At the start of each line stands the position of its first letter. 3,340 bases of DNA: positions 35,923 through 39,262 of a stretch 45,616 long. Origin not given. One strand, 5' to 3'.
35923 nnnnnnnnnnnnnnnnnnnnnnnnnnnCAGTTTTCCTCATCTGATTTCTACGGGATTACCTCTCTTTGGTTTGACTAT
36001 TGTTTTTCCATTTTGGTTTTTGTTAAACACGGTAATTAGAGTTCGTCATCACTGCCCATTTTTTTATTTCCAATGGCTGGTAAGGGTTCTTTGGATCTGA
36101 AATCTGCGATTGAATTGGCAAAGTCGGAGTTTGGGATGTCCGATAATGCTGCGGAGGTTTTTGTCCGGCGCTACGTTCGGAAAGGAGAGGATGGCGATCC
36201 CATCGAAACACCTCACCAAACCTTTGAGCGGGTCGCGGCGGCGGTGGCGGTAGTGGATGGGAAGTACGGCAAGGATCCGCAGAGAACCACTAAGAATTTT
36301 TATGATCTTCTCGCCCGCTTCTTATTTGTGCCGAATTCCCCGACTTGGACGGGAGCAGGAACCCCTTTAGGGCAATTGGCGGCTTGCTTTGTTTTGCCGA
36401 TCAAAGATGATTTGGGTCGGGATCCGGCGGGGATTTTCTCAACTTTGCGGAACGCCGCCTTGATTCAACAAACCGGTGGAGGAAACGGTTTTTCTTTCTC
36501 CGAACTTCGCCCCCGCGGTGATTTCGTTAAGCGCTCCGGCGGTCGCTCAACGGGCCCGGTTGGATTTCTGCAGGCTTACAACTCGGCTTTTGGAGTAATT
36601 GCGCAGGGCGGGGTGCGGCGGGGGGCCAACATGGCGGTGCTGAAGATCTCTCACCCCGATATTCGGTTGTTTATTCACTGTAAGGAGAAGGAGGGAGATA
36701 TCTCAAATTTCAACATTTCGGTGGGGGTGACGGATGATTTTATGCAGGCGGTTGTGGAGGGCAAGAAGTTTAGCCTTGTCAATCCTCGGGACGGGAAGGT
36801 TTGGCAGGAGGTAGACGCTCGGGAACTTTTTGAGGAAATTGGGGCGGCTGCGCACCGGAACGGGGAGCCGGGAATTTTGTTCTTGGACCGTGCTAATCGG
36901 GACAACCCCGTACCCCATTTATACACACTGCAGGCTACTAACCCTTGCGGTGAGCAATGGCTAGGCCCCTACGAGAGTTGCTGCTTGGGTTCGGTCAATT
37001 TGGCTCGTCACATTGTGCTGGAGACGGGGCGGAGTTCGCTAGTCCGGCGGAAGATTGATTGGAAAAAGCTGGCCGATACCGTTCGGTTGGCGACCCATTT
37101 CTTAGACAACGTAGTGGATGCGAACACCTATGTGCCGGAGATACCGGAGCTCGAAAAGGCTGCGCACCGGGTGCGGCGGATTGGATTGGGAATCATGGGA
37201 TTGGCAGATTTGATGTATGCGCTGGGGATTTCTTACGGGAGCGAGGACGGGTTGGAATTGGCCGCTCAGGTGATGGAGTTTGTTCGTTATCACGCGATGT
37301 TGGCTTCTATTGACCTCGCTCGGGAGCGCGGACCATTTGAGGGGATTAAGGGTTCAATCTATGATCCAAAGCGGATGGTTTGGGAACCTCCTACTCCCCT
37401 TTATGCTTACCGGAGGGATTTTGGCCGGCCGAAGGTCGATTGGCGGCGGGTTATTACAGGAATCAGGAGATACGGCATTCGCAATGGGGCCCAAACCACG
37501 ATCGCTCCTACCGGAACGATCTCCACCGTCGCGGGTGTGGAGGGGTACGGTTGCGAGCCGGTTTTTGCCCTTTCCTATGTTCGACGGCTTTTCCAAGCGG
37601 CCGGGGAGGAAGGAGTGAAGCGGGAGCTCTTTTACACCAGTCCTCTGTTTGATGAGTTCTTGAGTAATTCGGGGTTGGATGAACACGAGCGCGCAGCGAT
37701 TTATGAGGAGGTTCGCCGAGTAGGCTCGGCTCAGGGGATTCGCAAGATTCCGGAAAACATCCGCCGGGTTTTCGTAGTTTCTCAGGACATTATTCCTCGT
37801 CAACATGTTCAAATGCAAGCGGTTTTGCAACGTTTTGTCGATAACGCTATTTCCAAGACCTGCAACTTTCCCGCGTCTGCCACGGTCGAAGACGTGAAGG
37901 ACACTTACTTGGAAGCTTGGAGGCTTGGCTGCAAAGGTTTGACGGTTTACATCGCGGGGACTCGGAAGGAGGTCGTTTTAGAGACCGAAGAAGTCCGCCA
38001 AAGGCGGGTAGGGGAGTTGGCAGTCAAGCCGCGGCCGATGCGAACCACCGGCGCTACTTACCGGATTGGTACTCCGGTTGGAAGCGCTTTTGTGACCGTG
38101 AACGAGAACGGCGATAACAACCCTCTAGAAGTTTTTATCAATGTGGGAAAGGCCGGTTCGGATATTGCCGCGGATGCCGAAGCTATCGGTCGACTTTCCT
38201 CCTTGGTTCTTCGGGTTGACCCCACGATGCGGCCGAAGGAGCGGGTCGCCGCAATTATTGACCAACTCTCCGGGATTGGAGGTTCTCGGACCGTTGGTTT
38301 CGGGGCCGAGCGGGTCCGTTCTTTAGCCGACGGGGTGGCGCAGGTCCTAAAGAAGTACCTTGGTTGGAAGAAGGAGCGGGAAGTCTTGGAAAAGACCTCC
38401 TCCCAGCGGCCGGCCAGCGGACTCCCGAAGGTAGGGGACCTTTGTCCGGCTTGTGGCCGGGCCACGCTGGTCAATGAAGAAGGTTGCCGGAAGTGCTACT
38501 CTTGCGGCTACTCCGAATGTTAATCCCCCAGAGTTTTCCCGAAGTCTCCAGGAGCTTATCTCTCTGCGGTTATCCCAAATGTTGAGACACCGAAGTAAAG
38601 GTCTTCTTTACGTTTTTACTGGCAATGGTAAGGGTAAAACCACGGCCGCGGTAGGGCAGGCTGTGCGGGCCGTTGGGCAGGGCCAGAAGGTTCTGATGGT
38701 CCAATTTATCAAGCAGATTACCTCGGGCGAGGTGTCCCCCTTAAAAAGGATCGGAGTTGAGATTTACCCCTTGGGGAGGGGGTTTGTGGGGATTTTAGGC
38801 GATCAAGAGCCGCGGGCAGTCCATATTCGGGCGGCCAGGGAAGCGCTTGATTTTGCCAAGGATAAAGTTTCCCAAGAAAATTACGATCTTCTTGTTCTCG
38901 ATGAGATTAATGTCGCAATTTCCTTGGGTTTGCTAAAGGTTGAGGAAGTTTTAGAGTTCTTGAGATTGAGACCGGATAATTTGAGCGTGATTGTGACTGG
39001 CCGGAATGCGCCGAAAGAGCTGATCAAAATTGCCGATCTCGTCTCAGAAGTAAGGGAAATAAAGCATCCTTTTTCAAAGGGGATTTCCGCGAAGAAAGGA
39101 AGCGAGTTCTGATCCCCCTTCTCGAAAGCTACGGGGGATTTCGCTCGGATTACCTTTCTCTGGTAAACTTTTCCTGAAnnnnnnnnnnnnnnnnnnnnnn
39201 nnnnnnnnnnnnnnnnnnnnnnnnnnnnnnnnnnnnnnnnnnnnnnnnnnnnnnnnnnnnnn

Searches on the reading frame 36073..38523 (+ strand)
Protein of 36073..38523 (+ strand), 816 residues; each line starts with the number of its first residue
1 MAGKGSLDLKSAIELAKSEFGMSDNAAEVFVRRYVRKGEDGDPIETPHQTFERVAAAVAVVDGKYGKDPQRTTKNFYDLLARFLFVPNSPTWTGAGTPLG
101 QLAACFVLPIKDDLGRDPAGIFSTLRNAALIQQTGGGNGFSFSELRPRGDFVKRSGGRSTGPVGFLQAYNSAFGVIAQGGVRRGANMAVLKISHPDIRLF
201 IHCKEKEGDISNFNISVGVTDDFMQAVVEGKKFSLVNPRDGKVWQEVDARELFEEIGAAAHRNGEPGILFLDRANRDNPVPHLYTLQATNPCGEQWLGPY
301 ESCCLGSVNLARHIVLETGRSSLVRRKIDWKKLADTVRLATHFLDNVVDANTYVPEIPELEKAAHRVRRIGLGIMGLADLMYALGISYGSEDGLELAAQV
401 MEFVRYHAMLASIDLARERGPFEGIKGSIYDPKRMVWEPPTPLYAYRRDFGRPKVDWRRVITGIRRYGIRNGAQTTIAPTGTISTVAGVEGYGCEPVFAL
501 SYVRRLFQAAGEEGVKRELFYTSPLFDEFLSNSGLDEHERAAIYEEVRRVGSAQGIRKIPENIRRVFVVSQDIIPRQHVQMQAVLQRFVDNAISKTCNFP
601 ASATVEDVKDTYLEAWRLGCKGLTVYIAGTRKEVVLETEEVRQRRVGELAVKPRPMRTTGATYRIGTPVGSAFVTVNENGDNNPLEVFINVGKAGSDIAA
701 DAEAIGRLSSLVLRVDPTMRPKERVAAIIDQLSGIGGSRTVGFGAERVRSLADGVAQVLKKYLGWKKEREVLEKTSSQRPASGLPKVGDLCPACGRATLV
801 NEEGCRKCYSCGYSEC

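Call 7: search_protein_families(library=pfam, proteins=[window:36073-38523:+], max_evalue=1)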
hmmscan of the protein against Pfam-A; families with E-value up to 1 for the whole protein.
window:36073-38523:+ (816 aa): 3 families
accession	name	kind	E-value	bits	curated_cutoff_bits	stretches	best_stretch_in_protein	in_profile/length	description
PF02867.20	Ribonuc_red_lgC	-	9.7e-128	427.5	23.9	1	103-626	1-523/523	Ribonucleotide reductase, barrel domain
PF00317.26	Ribonuc_red_lgN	-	7.2e-20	71.3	28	1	23-100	4-77/77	Ribonucleotide reductase, all-alpha domain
PF12637.14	TSCPD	-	3e-13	50.3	22.8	1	665-763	9-88/88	TSCPD domain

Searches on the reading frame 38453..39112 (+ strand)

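Call 7: search_protein_families(library=pfam, proteins=[window:38453-39112:+], max_evalue=1)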
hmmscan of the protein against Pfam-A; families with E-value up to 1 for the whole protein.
window:38453-39112:+ (219 aa): 5 families
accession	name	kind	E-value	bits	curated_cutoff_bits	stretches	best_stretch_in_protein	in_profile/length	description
PF02572.21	CobA_CobO_BtuR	-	5.3e-61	206.2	25.7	1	49-219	2-172/172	ATP:corrinoid adenosyltransferase BtuR/CobO/CobP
PF04851.21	ResIII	-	0.028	14.8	22.5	1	31-95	6-71/164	Type III restriction enzyme, res subunit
PF02374.21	ArsA_ATPase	-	0.044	13.4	24.3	0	135-168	116-149/305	Anion-transporting ATPase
PF01695.23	IstB_IS21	-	0.082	12.8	24.1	1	53-84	96-127/238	IstB-like ATP binding protein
PF13614.12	AAA_31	-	0.23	11.8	27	1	59-91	12-44/177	AAA domain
